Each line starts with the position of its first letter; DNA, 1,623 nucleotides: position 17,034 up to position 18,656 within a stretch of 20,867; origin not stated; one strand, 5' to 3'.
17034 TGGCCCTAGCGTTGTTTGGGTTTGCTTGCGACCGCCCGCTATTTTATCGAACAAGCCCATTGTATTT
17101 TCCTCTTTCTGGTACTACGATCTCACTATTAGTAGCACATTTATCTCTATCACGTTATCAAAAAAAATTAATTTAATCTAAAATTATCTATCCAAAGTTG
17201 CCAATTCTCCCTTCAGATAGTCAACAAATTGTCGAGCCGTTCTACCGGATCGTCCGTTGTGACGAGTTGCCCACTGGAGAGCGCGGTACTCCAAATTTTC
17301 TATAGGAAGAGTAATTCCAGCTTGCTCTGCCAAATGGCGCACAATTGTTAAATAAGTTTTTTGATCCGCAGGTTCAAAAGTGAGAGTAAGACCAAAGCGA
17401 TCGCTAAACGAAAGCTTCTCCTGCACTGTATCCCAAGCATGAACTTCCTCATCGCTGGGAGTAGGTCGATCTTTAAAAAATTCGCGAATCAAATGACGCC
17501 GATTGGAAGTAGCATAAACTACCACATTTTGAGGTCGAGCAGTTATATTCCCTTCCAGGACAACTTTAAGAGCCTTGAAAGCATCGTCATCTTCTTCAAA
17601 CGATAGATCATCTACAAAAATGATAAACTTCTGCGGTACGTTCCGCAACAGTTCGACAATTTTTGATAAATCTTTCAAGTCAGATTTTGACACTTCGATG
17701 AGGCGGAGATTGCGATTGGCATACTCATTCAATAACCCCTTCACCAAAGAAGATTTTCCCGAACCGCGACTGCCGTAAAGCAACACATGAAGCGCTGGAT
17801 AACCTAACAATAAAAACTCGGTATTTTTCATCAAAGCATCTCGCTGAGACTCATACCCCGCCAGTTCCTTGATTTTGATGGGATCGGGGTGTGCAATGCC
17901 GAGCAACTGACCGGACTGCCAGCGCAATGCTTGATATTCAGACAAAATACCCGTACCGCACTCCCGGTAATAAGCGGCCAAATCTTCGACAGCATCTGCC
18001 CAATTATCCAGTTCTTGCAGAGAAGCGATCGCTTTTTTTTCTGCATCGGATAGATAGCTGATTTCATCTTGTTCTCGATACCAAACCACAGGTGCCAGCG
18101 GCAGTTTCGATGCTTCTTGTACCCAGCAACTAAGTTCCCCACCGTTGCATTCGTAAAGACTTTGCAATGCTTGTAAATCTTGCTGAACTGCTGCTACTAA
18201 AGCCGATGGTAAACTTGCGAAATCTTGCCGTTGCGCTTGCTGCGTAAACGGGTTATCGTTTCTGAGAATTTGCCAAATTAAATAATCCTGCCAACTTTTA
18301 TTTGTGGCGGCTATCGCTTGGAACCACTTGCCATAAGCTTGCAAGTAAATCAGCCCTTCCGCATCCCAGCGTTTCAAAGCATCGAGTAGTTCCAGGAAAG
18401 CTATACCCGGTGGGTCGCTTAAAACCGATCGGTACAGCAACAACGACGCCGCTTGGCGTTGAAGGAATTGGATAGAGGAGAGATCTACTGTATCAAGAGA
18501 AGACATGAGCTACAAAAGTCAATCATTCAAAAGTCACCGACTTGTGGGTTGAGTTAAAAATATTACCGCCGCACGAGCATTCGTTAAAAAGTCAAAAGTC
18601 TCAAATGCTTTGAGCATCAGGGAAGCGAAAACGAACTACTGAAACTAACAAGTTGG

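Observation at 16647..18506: Co-oriented DUF815 ATPase (with a 230-aa N-terminal domain of unknown function) and TerB-like protein: candidate uncharacterised two-gene module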

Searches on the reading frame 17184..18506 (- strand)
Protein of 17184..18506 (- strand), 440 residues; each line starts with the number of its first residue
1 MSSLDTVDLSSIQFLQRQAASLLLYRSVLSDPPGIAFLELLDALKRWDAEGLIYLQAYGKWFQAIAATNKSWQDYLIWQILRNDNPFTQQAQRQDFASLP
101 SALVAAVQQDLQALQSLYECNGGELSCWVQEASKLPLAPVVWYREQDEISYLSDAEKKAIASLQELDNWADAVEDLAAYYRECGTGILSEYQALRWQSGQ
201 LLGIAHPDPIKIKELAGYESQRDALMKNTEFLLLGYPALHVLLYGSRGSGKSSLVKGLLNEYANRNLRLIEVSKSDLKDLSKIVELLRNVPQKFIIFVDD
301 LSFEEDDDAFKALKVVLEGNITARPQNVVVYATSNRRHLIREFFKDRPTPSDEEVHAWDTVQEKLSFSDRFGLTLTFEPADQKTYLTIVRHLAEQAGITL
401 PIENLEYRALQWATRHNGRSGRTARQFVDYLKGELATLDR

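Call 3: search_protein_families(library=pfam, proteins=[window:17184-18506:-], max_evalue=0.1)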
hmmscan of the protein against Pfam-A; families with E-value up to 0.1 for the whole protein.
window:17184-18506:- (440 aa): 18 families
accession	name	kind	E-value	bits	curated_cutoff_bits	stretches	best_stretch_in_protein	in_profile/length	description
PF05673.19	DUF815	-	4.7e-99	331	23.8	1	190-434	2-248/249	Protein of unknown function (DUF815)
PF00004.35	AAA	-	6.3e-08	33.6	21.2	1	241-342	1-116/131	ATPase family associated with various cellular activities (AAA)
PF20720.3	nSTAND3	-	4.8e-06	26.8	27.2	1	240-301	19-74/155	Novel STAND NTPase 3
PF13173.12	AAA_14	-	2.9e-05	24.5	27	1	241-342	5-106/129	AAA domain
PF13191.12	AAA_16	-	5.1e-05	24.3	32.6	1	221-277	8-63/167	AAA ATPase domain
PF12775.13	AAA_7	-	0.00054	20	25.8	1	240-285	35-80/181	P-loop containing dynein motor region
PF07693.20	KAP_NTPase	-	0.0011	18.7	20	1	237-323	19-81/293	KAP family P-loop domain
PF07728.20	AAA_5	-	0.0019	18.7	22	1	240-325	1-98/139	AAA domain (dynein-related subfamily)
PF13401.12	AAA_22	-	0.0025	18.5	27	1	239-284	6-51/130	AAA domain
PF25201.1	nSTAND6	-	0.0062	17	27.7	1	222-275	4-55/148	Novel STAND NTPase 6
PF01637.24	ATPase_2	-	0.0072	16.6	33.2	1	237-318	19-103/225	ATPase domain predominantly from Archaea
PF05496.18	RuvB_N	-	0.013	15.8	27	1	239-301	34-93/159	Holliday junction DNA helicase RuvB P-loop domain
PF25199.1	nSTAND_NTPase5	-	0.032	14.5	34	1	241-302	44-106/145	Novel STAND NTPase 5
PF13671.12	AAA_33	-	0.034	14.9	27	0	241-343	2-88/143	AAA domain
PF00005.33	ABC_tran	-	0.055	14.5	25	0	241-285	14-59/137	ABC transporter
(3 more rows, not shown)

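Call 4: search_protein_families(library=ncbifam, proteins=[window:17184-18506:-], max_evalue=0.1)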
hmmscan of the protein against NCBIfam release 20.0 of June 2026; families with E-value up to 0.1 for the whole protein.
window:17184-18506:- (440 aa): 13 families
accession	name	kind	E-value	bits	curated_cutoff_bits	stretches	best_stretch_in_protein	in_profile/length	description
TIGR03420.1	DnaA_homol_Hda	equivalog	1.1e-05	25.1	194.8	1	239-309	39-107/226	DnaA regulatory inactivator Hda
NF003229.0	PRK04195.1-5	equivalog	0.00011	21.1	280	1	209-287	13-90/413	replication factor C large subunit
NF003226.0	PRK04195.1-1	equivalog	0.00017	20.7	588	1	210-286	11-85/405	replication factor C large subunit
NF003230.0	PRK04195.1-6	equivalog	0.00017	20.4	441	1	209-285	10-83/494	replication factor C large subunit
NF000868.0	PRK00080.1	equivalog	0.0013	17.7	282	1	240-300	53-110/330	Holliday junction branch migration DNA helicase RuvB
TIGR00635.1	ruvB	equivalog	0.0042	16.2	299.05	1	240-301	32-90/305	Holliday junction branch migration DNA helicase RuvB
TIGR02928.1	TIGR02928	subfamily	0.0052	15.7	181.3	1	213-264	15-66/366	orc1/cdc6 family replication initiation protein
NF047389.1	ATPase_Sll1717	subfamily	0.011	14.8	75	1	242-294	33-71/454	P-loop ATPase, Sll1717 family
NF009880.0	PRK13341.1-1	equivalog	0.011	14.1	891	1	241-307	45-113/599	AAA family ATPase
TIGR02324.1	CP_lyasePhnL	equivalog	0.024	14.1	256.3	1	241-285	37-81/224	phosphonate C-P lyase system protein PhnL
TIGR01193.1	bacteriocin_ABC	subfamily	0.04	12.4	523.85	1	241-298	503-561/708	peptide cleavage/export ABC transporter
TIGR00362.1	DnaA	equivalog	0.066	12.3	343.9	0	351-411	240-300/437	chromosomal replication initiator protein DnaA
TIGR02857.1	CydD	equivalog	0.099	11.6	435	0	209-297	321-408/529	thiol reductant ABC exporter subunit CydD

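Call 5: search_protein_families(library=padloc, proteins=[window:17184-18506:-], max_evalue=0.1)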
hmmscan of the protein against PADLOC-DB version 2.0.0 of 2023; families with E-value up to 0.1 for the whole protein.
window:17184-18506:- (440 aa): 5 families
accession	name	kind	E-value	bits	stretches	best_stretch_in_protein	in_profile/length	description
PDLC04140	mad8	-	0.00087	16.9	1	240-319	29-109/314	mads_8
PDLC03839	LeoA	-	0.0057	13.8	0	238-262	57-81/559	-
PDLC05029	PDC-S49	-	0.0087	12.8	1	236-283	21-68/619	-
PDLC00915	TRIP13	-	0.026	12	1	241-277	66-106/302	TRIP13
PDLC04789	PDC-S01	-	0.028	11.4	1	240-300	19-81/375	-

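Call 8: find_homologous_proteins(query=window:17184-18506:-, max_evalue=0.00001)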
Query window:17184-18506:- (440 aa): 7927 proteins with E <= 0.00001 among 8000 candidates; the best 120 are listed.
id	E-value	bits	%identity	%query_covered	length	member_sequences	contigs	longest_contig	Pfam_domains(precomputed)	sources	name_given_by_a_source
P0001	1.9e-283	958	98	100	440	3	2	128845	PF13173.13,PF00004.36,PF05673.20,PF20720.4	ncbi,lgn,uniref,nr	ncbi:ATP-binding protein [Planktothrix sp. FACHB-1355]|uniref:ATP-binding protein n=1 Tax=Aerosakkon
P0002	4.5e-228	775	79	99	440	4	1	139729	PF00004.36,PF05673.20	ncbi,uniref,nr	ncbi:ATP-binding protein [Argonema galeatum]|uniref:ATP-binding protein n=1 Tax=Argonema galeatum Ta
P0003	4.9e-227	772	78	99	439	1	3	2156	PF13173.13,PF00004.36,PF05673.20,PF13191.13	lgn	-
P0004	1.0e-226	771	77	99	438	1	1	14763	PF00004.36,PF05673.20,PF20720.4,PF13191.13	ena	-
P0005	8.5e-224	761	77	99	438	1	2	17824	PF00004.36,PF05673.20,PF20720.4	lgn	-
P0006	2.6e-221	753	77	99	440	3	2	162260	PF00004.36,PF05673.20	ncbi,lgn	ncbi:MAG TPA: ATP-binding protein [Leptolyngbyaceae cyanobacterium]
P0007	7.5e-221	751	78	99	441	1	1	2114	PF00004.36,PF05673.20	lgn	-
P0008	3.0e-215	733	77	99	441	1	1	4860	PF00004.36,PF05673.20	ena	-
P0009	4.5e-215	732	77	99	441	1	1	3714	PF00004.36,PF05673.20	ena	-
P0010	4.5e-215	732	77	99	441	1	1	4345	PF00004.36,PF05673.20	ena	-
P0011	5.1e-213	726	75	100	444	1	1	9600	PF00004.36,PF05673.20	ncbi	-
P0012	3.8e-212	723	74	100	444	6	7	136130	PF05673.20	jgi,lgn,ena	jgi:predicted AAA+ superfamily ATPase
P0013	4.6e-212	722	75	99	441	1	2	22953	PF00004.36,PF05673.20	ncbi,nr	ncbi:MAG TPA: AAA+ family ATPase [Cyanobacteria bacterium UBA11371]|nr:AAA+ family ATPase [Cyanobact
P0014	4.7e-212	722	75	99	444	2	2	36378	PF00004.36,PF05673.20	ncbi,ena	-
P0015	1.6e-211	721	75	99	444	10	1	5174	PF00004.36,PF05673.20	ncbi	-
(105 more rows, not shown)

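Call 14: find_related_loci(query=A1, collection=genome_contigs, flank=6000)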
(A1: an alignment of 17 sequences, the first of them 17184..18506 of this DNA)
Query A1 (440 aa) in genome_contigs; peptide patterns used: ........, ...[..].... (x = any residue, [..] = any of these).
600 stretches matched a pattern (row limit reached: there are more); 563 encode a relative of the query (tblastn E <= 1e-3); the best 80 are kept; 80 distinct loci.
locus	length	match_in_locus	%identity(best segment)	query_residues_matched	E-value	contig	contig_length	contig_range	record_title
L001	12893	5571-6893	75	1-440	0e+0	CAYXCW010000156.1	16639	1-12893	MAG TPA_asm: uncultured bacterium isolate binchicken_co319_167 genome assembly, contig: NODE_4323_length_16639_cov_23.17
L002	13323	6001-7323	74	1-440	0e+0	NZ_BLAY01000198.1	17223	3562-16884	Microseira wollei NIES-4236 sequence198, whole genome shotgun sequence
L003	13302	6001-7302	74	4-436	0e+0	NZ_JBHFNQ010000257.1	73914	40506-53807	Floridaenema aerugineum BLCC-F46 bin1.fa-257, whole genome shotgun sequence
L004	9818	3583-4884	73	4-436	0e+0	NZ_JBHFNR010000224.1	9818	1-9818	Floridaenema flaviceps BLCC-F50 bin2.fa-224, whole genome shotgun sequence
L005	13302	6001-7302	73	4-436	0e+0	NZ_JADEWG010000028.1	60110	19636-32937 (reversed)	[Phormidium] sp. LEGE 05292 NODE_28_length_60110_cov_19.6123, whole genome shotgun sequence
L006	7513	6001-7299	74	4-436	0e+0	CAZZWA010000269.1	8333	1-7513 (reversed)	MAG: uncultured Microcoleus sp. isolate Brown_AE.bin.1 genome assembly, contig: NODE_2341_length_8333_cov_12.466055, who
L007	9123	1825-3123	72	4-437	0e+0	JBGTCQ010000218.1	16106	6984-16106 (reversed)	MAG: Chroococcidiopsidaceae cyanobacterium isolate JTS-RE123 k141_2819629, whole genome shotgun sequence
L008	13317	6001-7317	70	1-438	0e+0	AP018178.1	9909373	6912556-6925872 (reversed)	Calothrix sp. NIES-2100 DNA, nearly complete genome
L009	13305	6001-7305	70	1-438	0e+0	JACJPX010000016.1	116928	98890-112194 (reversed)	Calothrix membranacea FACHB-236 contig16, whole genome shotgun sequence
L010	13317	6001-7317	69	1-438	0e+0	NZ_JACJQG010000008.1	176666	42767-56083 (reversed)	Calothrix anomala FACHB-343 contig8, whole genome shotgun sequence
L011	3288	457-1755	70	3-438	0e+0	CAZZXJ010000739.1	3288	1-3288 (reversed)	MAG: uncultured Stigonema sp. isolate Brown_AA.bin.3 genome assembly, contig: NODE_6088_length_3288_cov_14.809156, whole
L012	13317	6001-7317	69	1-438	0e+0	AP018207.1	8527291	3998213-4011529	Calothrix brevissima NIES-22 DNA, nearly complete genome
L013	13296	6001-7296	70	1-435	0e+0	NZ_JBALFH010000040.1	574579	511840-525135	MAG: Nostoc sp. isolate P9820 bin 6 NODE_3_length_574579_cov_57.825793, whole genome shotgun sequence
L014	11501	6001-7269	71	10-435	0e+0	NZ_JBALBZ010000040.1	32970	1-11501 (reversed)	MAG: Nostoc sp. isolate P10246 bin 10 NODE_475_length_32970_cov_95.314403, whole genome shotgun sequence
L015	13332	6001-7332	69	1-438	0e+0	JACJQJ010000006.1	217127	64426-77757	Nostoc linckia FACHB-104 contig6, whole genome shotgun sequence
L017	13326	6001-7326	70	1-436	0e+0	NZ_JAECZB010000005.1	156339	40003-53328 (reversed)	Atlanticothrix silvestris CENA357 scaffold5, whole genome shotgun sequence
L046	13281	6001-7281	70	4-438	0e+0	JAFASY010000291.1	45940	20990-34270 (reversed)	MAG: Chroococcidiopsidaceae cyanobacterium CP_BM_ER_R8_30 BM_ER_R8_k147_2906673, whole genome shotgun sequence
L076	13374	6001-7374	66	4-436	0e+0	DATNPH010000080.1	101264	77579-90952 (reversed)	MAG TPA_asm: Coleofasciculaceae cyanobacterium isolate SMAG_U16476 k141_64791, whole genome shotgun sequence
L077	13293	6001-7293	71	4-437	0e+0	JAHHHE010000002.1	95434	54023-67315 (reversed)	MAG: Gloeocapsa sp. UFS-A4-WI-NPMV-4B04 scaffold_88_c1, whole genome shotgun sequence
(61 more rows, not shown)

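Call 19: search_protein_families(library=pfam, proteins=[L013:7377-8714:+, L008:8985-10313:+, L006:5504-5824:-, L017:3403-4641:-, L009:1858-2946:-], max_evalue=0.01)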
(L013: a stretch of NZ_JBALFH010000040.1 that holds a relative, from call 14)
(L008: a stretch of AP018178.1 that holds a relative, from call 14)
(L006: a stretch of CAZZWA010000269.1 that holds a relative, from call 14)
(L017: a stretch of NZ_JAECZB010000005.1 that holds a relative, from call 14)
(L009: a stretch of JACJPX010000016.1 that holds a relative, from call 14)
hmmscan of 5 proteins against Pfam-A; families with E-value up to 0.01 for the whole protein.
L013:7377-8714:+ (445 aa): 15 families
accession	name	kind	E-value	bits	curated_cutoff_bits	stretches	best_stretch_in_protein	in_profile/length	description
PF15615.11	TerB_C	-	8.7e-19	68.6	26.3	1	262-428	3-148/148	TerB-C domain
PF07888.16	CALCOCO1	-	1.7e-05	24.4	36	1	106-299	42-231/496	Calcium binding and coiled-coil domain (CALCOCO1) like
PF11932.13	DUF3450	-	2.5e-05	24.2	32.6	0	233-334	38-139/241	Protein of unknown function (DUF3450)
PF13851.11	GAS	-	6.8e-05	22.8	32.3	1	192-304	28-136/200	Growth-arrest specific micro-tubule binding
PF16888.10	YwqH-like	-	0.00019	22.1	33.7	0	174-307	1-121/123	YwqH-like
PF02090.21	SPAM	-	0.00072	19.9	35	1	257-310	2-55/142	Salmonella surface presentation of antigen gene type M protein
PF10473.14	CENP-F_leu_zip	-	0.00074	20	34.5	0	174-277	36-139/140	Leucine-rich repeats of kinetochore protein Cenp-F/LEK1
PF24922.1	ACBP4_C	-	0.0025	18.5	31.2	0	134-226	3-98/105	Acyl-CoA-binding domain-containing protein 4-6, C-terminal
PF13870.11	CCDC113_CCDC96_CC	-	0.0027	17.9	31.6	0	222-307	53-138/177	CCDC113/CCDC96, coiled-coil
PF24319.2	DUF7491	-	0.0029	18.2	30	0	136-213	2-79/90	Coiled-coil region of unknown function (DUF7491)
PF13863.11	DUF4200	-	0.0031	18.3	29.7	0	81-169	13-101/119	Domain of unknown function (DUF4200)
PF05557.18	MAD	-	0.0035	16.2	30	1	113-296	48-236/661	Mitotic checkpoint protein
PF01576.24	Myosin_tail_1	-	0.0036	15.7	38.1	1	101-307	91-304/1081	Myosin tail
PF00038.26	Filament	-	0.0048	17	40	0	91-304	46-254/313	Intermediate filament protein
PF15796.10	KELK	-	0.0051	17.7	27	1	144-210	3-69/80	KELK-motif containing domain of MRCK Ser/Thr protein kinase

L008:8985-10313:+ (442 aa): 3 families
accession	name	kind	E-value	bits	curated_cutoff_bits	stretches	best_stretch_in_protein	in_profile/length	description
PF10923.14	BrxC_BrxD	-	1.1e-166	555.3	22.2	1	6-417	1-411/414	BREX system ATP-binding protein BrxC/D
PF13191.12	AAA_16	-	1.9e-07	32.2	32.6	1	33-107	3-66/167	AAA ATPase domain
PF13401.12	AAA_22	-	0.0049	17.6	27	0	58-120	9-60/130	AAA domain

L006:5504-5824:- (106 aa): 1 family
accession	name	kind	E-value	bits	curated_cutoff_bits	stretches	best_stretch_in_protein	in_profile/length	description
PF03647.18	Tmemb_14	-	9.7e-25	87.5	24.8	1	8-97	2-91/92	Transmembrane proteins 14C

L017:3403-4641:- (412 aa): 4 families
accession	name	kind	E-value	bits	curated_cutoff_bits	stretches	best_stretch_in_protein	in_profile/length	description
PF01636.29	APH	-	4.4e-12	46.7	23.2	1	92-277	55-223/239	Phosphotransferase enzyme family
PF02958.26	EcKL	-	6.4e-07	29.4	22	1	92-265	78-263/294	Ecdysteroid kinase-like family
PF01633.27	Choline_kinase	-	3.7e-06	26.9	29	1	121-264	79-205/300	Choline/ethanolamine kinase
PF07914.17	DUF1679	-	0.00082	18.8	24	1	218-267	270-318/414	Uncharacterized oxidoreductase dhs-27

L009:1858-2946:- (362 aa): 1 family
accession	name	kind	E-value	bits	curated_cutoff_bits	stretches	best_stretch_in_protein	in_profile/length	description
PF17914.6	HopA1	-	3.1e-56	190.4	22.7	1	169-350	1-170/170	HopA1 effector protein family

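Call 20: search_protein_families(library=padloc, proteins=[L013:7377-8714:+, L008:8985-10313:+], max_evalue=0.01)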
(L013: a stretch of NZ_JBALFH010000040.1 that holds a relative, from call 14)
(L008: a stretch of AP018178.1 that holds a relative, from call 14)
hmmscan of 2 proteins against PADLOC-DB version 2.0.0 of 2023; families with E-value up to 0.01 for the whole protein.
L013:7377-8714:+ (445 aa): 16 families
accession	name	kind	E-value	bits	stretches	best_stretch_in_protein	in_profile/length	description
PDLC03958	SngA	-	6.3e-19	67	1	85-431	262-527/528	-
PDLC00580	JetC3|JetC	-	2.1e-09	34.2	1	88-299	252-463/1068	DUF3584 domain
PDLC00551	JetC2|JetC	-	3.5e-09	33.1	1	59-311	722-965/1365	DUF3584 domain; MukB-like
PDLC00581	JetC3|JetC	-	2.1e-06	23.9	1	106-295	393-583/1473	DUF3584 domain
PDLC00582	JetC3|JetC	-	3.5e-06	23.1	1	69-305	356-586/1472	DUF3584 domain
PDLC00553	JetC2|JetC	-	4.7e-05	19.5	1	98-294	280-965/1361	DUF3584 domain; MukB-like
PDLC00550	JetC2|JetC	-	8.3e-05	18.5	1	84-309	734-957/1355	DUF3584 domain; MukB-like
PDLC00006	DruC1|DruC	-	0.00012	18.8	2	101-224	170-293/626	Unknown function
PDLC03868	LmuB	-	0.00012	18.6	1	93-296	508-709/1035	-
PDLC03863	LmuB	-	0.00018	18.3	1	102-210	337-444/610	-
PDLC00514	JetC1|JetC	-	0.00055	15.9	1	104-301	266-462/1117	DUF3584 domain; MukB-like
PDLC00512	JetC1|JetC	-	0.00081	15.5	1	95-170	388-463/1123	DUF3584 domain; MukB-like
PDLC02736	PbeC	-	0.003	14.1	1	97-170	237-311/685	PbeC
PDLC03859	LmuB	-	0.007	13.6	0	99-309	250-456/611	-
PDLC00515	JetC1|JetC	-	0.0073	12.3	0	86-304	693-912/1212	DUF3584 domain; MukB-like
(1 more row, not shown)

L008:8985-10313:+ (442 aa): 2 families
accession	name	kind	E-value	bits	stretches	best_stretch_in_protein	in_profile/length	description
PDLC03959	SngB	-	1.2e-177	589.4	1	1-441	1-438/439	-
PDLC02494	BrxD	-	3.7e-52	175.9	1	6-408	4-402/440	BrxD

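Call 29: search_protein_families(library=pfam, proteins=[L077:9857-12049:+, L077:7329-8471:+, L046:7390-9492:+, L003:8049-11261:+], max_evalue=0.001)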
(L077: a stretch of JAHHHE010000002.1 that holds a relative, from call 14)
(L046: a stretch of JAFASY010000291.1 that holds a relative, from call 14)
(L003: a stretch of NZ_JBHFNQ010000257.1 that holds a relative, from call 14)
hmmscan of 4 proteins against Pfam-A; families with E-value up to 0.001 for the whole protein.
L077:9857-12049:+ (730 aa): 4 families
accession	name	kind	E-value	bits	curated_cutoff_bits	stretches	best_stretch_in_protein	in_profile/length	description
PF00270.35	DEAD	-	1.4e-28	100.2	26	1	27-197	1-161/167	DEAD/DEAH box helicase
PF00271.37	Helicase_C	-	3.3e-15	56.7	23.5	1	259-364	11-110/110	Helicase conserved C-terminal domain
PF04851.21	ResIII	-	3.3e-09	37.3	22.5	1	25-196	3-162/164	Type III restriction enzyme, res subunit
PF19306.5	WH_Lhr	-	4.3e-07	29.9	27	1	404-465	4-64/168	Large helicase-related protein, winged helix domain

L077:7329-8471:+ (380 aa): 2 families
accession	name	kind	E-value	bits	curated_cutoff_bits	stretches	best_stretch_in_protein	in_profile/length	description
PF15615.11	TerB_C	-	1.2e-08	35.7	26.3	1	220-370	8-147/148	TerB-C domain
PF01576.24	Myosin_tail_1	-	0.00064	18.1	38.1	0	101-288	357-537/1081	Myosin tail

L046:7390-9492:+ (700 aa): 4 families
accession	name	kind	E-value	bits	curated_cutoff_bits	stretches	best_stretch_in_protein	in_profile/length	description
PF13401.12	AAA_22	-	1.1e-07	32.6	27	1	47-131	8-92/130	AAA domain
PF13191.12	AAA_16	-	2.1e-07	32.1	32.6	1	22-94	1-73/167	AAA ATPase domain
PF01637.24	ATPase_2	-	3e-05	24.4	33.2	1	23-82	1-58/225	ATPase domain predominantly from Archaea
PF05729.18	NACHT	-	7.3e-05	23.1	26.7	1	47-133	3-110/167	NACHT domain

L003:8049-11261:+ (1070 aa): 9 families
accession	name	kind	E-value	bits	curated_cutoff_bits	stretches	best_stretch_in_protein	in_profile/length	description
PF08448.16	PAS_4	-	5.7e-51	171.8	23.1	3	138-244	2-109/110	PAS fold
PF13426.13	PAS_9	-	1.3e-33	115.8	27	2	266-367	2-102/103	PAS domain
PF02518.31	HATPase_c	-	5e-30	104.6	26.4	1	802-913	1-109/111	Histidine kinase-, DNA gyrase B-, and HSP90-like ATPase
PF08447.18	PAS_3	-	3.2e-25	88.7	25.6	1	279-362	3-88/89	PAS fold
PF00072.30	Response_reg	-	1.6e-23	83.4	30.2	1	943-1056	1-110/111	Response regulator receiver domain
PF00989.32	PAS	-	1.5e-20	73.7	22.6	1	255-366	1-113/113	PAS fold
PF13493.11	DUF4118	-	9.7e-18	64.3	28.4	1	17-116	1-101/107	Domain of unknown function (DUF4118)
PF13188.13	PAS_8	-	1.1e-17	63.6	21.8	0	255-308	1-54/65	PAS domain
PF00512.31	HisKA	-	3e-16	59.6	26.9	1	691-753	2-63/66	His Kinase A (phospho-acceptor) domain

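Call 30: search_protein_families(library=padloc, proteins=[L077:9857-12049:+, L077:7329-8471:+, L077:8477-9802:+, L046:7390-9492:+], max_evalue=0.001)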
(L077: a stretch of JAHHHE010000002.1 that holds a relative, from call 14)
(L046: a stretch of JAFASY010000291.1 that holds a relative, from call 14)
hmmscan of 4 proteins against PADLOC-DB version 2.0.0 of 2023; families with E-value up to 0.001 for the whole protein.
L077:9857-12049:+ (730 aa): 62 families (the best 25 are shown)
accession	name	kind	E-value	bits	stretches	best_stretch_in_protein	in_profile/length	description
PDLC03960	SngC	-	3.2e-252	837.4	1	4-726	3-718/720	-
PDLC02503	BrxHI|BrxHII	-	1.6e-134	447.8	1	5-724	3-687/698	BrxHI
PDLC02501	BrxHI|BrxHII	-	1.7e-77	259.4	1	5-599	2-573/925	BrxHI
PDLC02897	DpdJ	-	1.1e-31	107.6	1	44-363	117-451/1570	DpdJ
PDLC00192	HamB1|HamB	-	6.7e-22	75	1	21-211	264-449/1104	DEAD-box helicase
PDLC02896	DpdJ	-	6.1e-20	68.6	3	317-364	578-625/1487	DpdJ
PDLC00037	DruE3|DruE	-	2.4e-19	66.6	2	310-374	1047-1111/2055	SNF2 family N-terminal domain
PDLC03928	PsyrT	-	9.4e-19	65.1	1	24-374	20-346/689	-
PDLC00035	DruE3|DruE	-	8.5e-18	61.5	2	30-207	107-310/1460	SNF2 family N-terminal domain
PDLC00036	DruE3|DruE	-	4.1e-17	58.6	2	309-375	1039-1106/2023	SNF2 family N-terminal domain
PDLC01761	Cas3b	-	9.9e-17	58.9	2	22-120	216-303/705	-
PDLC00188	HamB1|HamB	-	8.6e-16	55.2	2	50-214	267-427/1037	DEAD-box helicase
PDLC00194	HamB1|HamB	-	3.4e-15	53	1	11-219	213-415/995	DEAD-box helicase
PDLC02864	DpdF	-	4e-15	53.6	1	23-371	20-336/610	DpdF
PDLC00174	HamB1|HamB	-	1.4e-14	50.9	1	24-215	301-488/1163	DEAD-box helicase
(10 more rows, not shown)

L077:7329-8471:+ (380 aa): 4 families
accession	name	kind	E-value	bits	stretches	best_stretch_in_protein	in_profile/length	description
PDLC03958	SngA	-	5.8e-18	63.8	1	84-373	221-526/528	-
PDLC00580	JetC3|JetC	-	3.6e-05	20.2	1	63-288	246-470/1068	DUF3584 domain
PDLC00582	JetC3|JetC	-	9.3e-05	18.4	1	55-301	781-1017/1472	DUF3584 domain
PDLC00553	JetC2|JetC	-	0.00097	15.1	0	78-263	830-1014/1361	DUF3584 domain; MukB-like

L077:8477-9802:+ (441 aa): 2 families
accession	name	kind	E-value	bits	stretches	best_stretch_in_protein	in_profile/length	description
PDLC03959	SngB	-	4.6e-180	597.4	1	3-439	3-437/439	-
PDLC02494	BrxD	-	9e-53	178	1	6-411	4-407/440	BrxD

L046:7390-9492:+ (700 aa): 1 family
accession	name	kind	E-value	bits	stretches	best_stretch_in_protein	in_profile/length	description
PDLC04140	mad8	-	3.9e-05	21.3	1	49-290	32-132/314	mads_8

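Call 36: search_solved_structures(query=window:17184-18506:-, max_evalue=0.01)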
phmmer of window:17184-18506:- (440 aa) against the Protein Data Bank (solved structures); distinct sequences matched with E-value up to 0.01: 3.
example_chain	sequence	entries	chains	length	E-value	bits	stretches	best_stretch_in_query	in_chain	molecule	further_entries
6sh3_A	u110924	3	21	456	0.00097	21.3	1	240-302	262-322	Mitochondrial chaperone BCS1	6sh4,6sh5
9gs2_A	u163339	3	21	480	0.0011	21.1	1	240-302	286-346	Mitochondrial chaperone BCS1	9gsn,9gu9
2zam_A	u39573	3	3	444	0.0099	17.9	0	210-301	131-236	Vacuolar protein sorting-associating protein 4B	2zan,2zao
